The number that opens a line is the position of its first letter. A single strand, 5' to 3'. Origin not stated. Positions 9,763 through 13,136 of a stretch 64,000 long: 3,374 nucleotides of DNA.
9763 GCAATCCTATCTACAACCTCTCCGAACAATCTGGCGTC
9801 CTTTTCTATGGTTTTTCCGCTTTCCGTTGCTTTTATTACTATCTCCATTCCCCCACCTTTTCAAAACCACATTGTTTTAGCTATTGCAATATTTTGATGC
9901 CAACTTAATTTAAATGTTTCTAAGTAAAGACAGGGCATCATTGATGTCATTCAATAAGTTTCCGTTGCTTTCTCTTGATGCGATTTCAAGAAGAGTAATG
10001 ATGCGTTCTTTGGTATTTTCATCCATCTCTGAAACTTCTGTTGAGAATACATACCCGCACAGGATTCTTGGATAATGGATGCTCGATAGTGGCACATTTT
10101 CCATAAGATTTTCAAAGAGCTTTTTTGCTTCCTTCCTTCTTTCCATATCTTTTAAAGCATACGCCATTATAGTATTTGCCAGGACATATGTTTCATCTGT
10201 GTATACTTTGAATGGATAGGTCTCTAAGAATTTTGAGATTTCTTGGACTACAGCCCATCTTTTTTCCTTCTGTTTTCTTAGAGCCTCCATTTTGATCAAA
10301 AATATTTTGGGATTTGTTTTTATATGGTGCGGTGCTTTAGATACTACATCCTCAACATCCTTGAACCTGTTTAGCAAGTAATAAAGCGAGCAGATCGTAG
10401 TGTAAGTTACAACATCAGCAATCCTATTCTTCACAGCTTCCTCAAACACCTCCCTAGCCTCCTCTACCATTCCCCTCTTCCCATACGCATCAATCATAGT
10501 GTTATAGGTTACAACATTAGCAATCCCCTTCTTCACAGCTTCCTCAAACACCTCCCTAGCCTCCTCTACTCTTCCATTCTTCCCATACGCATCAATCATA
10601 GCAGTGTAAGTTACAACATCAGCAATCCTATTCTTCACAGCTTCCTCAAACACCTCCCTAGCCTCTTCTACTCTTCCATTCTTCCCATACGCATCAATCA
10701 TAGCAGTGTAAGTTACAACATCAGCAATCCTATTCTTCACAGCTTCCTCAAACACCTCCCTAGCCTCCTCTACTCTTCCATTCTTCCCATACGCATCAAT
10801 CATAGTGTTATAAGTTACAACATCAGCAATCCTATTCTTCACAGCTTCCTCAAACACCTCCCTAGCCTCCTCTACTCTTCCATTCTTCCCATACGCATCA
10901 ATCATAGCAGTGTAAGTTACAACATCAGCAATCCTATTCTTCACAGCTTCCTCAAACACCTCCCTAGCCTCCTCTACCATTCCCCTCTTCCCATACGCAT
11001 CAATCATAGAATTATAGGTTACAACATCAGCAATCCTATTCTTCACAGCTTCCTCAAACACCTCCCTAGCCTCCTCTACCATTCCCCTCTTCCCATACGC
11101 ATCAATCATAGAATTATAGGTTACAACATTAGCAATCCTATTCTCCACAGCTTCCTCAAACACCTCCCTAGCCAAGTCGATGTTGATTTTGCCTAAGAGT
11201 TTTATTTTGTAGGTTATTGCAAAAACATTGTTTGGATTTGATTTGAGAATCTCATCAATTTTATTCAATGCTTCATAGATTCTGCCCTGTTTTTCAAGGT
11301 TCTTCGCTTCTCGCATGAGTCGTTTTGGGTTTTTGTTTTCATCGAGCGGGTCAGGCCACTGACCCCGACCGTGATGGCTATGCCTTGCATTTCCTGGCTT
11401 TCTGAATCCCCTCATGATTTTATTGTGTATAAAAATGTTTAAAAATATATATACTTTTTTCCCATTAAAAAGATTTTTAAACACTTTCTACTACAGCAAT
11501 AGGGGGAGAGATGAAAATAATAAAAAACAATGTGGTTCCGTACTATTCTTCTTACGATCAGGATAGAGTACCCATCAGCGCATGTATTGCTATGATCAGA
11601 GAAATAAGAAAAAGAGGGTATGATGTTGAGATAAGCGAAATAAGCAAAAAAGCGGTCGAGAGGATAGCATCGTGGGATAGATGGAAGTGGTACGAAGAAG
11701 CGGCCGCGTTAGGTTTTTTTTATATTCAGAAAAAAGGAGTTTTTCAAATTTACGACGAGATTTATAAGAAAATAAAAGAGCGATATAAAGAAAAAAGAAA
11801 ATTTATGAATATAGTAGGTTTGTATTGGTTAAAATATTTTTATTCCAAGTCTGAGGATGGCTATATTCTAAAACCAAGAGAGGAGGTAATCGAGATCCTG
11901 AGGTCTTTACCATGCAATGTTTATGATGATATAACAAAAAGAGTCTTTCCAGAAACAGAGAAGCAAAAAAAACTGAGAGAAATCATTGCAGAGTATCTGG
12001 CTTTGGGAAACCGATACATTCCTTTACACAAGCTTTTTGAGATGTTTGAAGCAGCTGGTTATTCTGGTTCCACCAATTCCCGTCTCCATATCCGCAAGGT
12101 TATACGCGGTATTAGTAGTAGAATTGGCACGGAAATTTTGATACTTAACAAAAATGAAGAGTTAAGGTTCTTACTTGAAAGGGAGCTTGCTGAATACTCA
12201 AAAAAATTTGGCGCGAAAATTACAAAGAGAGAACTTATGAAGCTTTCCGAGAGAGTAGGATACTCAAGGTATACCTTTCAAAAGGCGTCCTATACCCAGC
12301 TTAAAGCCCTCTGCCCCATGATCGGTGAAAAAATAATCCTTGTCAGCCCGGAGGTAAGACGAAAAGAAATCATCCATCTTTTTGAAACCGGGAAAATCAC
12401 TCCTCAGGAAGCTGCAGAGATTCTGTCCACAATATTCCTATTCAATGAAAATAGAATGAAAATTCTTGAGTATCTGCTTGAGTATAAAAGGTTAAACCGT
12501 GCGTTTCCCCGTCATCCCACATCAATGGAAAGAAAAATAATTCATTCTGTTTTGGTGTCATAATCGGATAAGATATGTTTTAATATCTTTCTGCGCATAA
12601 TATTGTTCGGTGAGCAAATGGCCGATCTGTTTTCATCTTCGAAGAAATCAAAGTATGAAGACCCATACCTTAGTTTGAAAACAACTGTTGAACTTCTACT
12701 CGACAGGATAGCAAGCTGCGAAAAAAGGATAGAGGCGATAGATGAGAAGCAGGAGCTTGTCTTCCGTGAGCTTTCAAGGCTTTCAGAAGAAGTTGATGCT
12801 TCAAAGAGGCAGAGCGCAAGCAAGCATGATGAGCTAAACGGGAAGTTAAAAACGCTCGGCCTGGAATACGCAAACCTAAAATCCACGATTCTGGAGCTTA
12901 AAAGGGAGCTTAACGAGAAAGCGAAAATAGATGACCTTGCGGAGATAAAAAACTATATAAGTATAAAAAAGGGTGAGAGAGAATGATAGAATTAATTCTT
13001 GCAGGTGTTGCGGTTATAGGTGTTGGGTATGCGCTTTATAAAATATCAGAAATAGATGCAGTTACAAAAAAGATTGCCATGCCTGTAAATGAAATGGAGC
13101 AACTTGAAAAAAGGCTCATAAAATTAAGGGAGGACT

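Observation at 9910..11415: Archaeal protein made of near-identical PPR-like repeats, with variation concentrated at PPR specificity positions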

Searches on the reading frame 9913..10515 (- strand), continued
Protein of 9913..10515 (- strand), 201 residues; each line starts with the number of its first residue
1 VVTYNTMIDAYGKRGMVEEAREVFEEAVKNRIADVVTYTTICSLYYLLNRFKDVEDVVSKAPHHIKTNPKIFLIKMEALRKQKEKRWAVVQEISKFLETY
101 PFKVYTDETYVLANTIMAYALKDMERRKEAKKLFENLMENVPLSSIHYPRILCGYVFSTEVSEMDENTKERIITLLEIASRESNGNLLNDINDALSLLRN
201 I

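Call 82: list_cluster_members(proteins=[P0198, P0153, P0171, P0156, P0166, P0133, P0135, P0145, P0172, P0206])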
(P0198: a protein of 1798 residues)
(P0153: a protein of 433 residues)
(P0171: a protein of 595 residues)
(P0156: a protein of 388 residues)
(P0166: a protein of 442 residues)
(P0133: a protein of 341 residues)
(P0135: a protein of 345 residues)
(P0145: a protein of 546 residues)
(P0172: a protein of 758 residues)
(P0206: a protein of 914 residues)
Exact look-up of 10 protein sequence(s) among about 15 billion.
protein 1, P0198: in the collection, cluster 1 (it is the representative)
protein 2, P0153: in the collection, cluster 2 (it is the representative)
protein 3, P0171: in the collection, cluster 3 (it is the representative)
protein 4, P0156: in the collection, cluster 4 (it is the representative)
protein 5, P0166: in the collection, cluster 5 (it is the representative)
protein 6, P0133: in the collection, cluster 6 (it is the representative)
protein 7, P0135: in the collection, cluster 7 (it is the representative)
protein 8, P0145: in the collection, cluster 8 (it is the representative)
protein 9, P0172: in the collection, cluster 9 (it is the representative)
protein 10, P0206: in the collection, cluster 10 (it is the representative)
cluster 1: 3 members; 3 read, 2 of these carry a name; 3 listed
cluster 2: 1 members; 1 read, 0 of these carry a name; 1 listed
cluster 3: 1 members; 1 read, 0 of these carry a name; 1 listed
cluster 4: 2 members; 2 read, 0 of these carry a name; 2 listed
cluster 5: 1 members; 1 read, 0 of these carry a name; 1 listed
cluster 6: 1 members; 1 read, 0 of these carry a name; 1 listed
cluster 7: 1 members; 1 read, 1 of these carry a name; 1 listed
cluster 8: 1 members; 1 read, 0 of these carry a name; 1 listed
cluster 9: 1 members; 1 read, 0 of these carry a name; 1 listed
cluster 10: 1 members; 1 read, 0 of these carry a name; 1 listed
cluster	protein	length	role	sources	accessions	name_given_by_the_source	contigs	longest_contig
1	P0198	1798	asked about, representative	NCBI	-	-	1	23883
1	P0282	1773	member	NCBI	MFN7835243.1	MAG: hypothetical protein ACK5NY_05560 [Burkholderiaceae bacterium]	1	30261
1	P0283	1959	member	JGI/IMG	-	pentatricopeptide repeat protein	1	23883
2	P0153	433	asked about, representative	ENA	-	-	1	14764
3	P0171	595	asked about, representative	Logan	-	-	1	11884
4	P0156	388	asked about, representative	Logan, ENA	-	-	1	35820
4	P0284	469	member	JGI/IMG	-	-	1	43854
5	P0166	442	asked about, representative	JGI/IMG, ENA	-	-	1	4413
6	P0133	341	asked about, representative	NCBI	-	-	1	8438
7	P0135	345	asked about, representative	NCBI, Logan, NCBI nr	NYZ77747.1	hypothetical protein H0O02_05550 [Candidatus Micrarchaeota archaeon] | hypothetical protein [Candidatus Micrarchaeota archaeon]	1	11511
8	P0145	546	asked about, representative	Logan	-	-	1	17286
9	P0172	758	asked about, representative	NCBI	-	-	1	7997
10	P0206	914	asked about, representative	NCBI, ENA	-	-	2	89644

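Call 83: find_encoding_contigs(protein=P0198, flank=8000, max_places=3)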
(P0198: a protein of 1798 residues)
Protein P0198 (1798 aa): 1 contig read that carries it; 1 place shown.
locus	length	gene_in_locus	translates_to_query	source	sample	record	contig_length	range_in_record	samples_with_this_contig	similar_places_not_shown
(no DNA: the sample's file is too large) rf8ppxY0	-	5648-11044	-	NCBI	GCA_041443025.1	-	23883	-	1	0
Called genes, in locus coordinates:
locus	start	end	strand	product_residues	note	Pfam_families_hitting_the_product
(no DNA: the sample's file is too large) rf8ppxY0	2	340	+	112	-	?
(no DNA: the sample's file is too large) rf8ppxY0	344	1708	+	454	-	PF00528:BPD_transp_1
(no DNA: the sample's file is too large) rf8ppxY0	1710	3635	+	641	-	PF00004:AAA (faint), PF00005:ABC_tran, PF01078:Mg_chelatase (faint), PF02463:SMC_N (faint), PF05621:TniB (faint), PF08352:oligo_HPY, PF00005:ABC_tran, PF13401:AAA_22 (weak), +6 more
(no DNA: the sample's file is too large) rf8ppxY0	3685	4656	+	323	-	PF01380:SIS, PF00571:CBS (faint)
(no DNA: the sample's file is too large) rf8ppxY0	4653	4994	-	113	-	-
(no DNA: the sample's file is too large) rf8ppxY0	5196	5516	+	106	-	-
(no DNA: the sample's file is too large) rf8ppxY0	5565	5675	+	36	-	-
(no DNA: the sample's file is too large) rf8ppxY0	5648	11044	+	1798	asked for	PF12854:PPR_1 (weak), PF13041:PPR_2 (weak), PF01535:PPR, PF12854:PPR_1, PF01535:PPR, PF13041:PPR_2, PF13041:PPR_2, PF13041:PPR_2, +16 more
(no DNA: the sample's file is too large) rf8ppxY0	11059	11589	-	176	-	PF07152:YaeQ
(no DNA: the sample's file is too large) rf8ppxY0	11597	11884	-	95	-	-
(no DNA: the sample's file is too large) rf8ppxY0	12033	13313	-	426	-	PF06808:DctM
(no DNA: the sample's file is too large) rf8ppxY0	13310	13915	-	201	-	PF04290:DctQ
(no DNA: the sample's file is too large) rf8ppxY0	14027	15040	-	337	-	PF03480:DctP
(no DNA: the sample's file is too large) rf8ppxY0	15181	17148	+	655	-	PF00989:PAS, PF08448:PAS_4, PF13188:PAS_8 (faint), PF13426:PAS_9, PF00512:HisKA, PF02518:HATPase_c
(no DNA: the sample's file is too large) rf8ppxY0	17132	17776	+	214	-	PF00072:Response_reg, PF00196:GerE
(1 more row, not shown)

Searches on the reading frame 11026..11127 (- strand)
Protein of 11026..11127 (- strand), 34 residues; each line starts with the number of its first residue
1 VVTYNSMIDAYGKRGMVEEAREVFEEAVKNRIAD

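Call 71: search_protein_families(library=pfam, proteins=[window:11026-11127:-], max_evalue=1)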
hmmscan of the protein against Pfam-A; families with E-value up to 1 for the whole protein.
seq(34 aa): 12 families
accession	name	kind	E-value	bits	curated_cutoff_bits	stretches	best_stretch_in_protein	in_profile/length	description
PF01535.26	PPR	-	8.1e-12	45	25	1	2-31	1-30/31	PPR repeat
PF12854.13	PPR_1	-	9.1e-10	38.6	23.8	1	1-26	7-32/34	PPR repeat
PF13041.12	PPR_2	-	1.9e-09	37.9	30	1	1-32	3-34/50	PPR repeat family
PF13812.12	PPR_3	-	0.0029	18.1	25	1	1-32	15-46/63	Pentatricopeptide repeat domain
PF00515.34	TPR_1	-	0.006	16.8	27.8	1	3-29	3-29/34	Tetratricopeptide repeat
PF07719.23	TPR_2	-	0.0081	16.7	27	1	10-29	10-29/34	Tetratricopeptide repeat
PF13428.12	TPR_14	-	0.015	16.3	23.5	1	6-29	6-29/44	Tetratricopeptide repeat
PF13181.12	TPR_8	-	0.042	14.5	25.7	1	9-29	9-29/34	Tetratricopeptide repeat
PF00594.26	Gla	-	0.064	13.9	27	1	17-29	20-32/41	Vitamin K-dependent carboxylation/gamma-carboxyglutamic (GLA) domain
PF13424.12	TPR_12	-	0.084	13.5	30.1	1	3-29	5-31/77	Tetratricopeptide repeat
PF23220.1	HAT_Syf1_M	-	0.089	13.1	27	1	4-30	83-109/213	Pre-mRNA-splicing factor SYF1 middle HAT repeat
PF13174.12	TPR_6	-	0.094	13.9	26.3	1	9-30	8-29/33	Tetratricopeptide repeat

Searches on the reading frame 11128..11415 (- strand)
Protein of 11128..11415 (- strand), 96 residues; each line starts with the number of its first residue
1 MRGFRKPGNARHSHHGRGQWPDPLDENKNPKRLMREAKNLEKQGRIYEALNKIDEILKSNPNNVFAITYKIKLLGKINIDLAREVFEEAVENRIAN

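Call 71: search_protein_families(library=pfam, proteins=[window:11128-11415:-], max_evalue=1)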
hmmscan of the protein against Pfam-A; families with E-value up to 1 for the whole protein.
seq(96 aa): 5 families
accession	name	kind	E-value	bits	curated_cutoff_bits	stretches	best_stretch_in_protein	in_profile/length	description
PF07719.23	TPR_2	-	6.2e-05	23.3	27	1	32-63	3-34/34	Tetratricopeptide repeat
PF25062.1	ARM_TT21_N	-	0.00012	22.3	40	1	25-74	163-212/222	Tetratricopeptide repeat protein 21 N-terminal ARM repeat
PF13428.12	TPR_14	-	0.015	16.3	23.5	1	37-72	8-43/44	Tetratricopeptide repeat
PF00177.27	Ribosomal_S7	-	0.081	13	24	1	31-66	27-62/148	Ribosomal protein S7p/S5e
PF13432.12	TPR_16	-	0.22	12.5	32.7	0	35-63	2-30/65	Tetratricopeptide repeat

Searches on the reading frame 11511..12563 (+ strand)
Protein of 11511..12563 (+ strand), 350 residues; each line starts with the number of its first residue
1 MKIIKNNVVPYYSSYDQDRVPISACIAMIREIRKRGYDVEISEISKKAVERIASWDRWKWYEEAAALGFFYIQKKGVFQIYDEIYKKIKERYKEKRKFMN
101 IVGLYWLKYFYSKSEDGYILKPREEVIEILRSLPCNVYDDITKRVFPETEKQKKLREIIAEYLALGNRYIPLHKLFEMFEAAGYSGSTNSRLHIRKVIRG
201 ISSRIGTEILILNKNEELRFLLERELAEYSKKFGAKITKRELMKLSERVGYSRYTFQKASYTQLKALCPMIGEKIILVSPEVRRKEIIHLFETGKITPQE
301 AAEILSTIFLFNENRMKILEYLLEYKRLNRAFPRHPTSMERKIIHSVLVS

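Call 35: search_protein_families(library=pfam, proteins=[window:11511-12563:+], max_evalue=0.001)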
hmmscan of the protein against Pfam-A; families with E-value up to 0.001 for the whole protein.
window:11511-12563:+ (350 aa): 0 families

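Call 58: find_encoding_contigs(protein=window:11511-12563:+, flank=3000, max_places=8)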
Protein window:11511-12563:+ (350 aa): no gene with exactly this product is on record in the collection.

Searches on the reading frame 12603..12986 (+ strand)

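Call 35: search_protein_families(library=pfam, proteins=[window:12603-12986:+], max_evalue=0.001)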
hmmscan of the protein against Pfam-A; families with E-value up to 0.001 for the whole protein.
window:12603-12986:+ (127 aa): 1 family
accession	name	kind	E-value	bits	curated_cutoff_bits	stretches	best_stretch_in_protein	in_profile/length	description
PF10473.14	CENP-F_leu_zip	-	0.00061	20.3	34.5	1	24-116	14-103/140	Leucine-rich repeats of kinetochore protein Cenp-F/LEK1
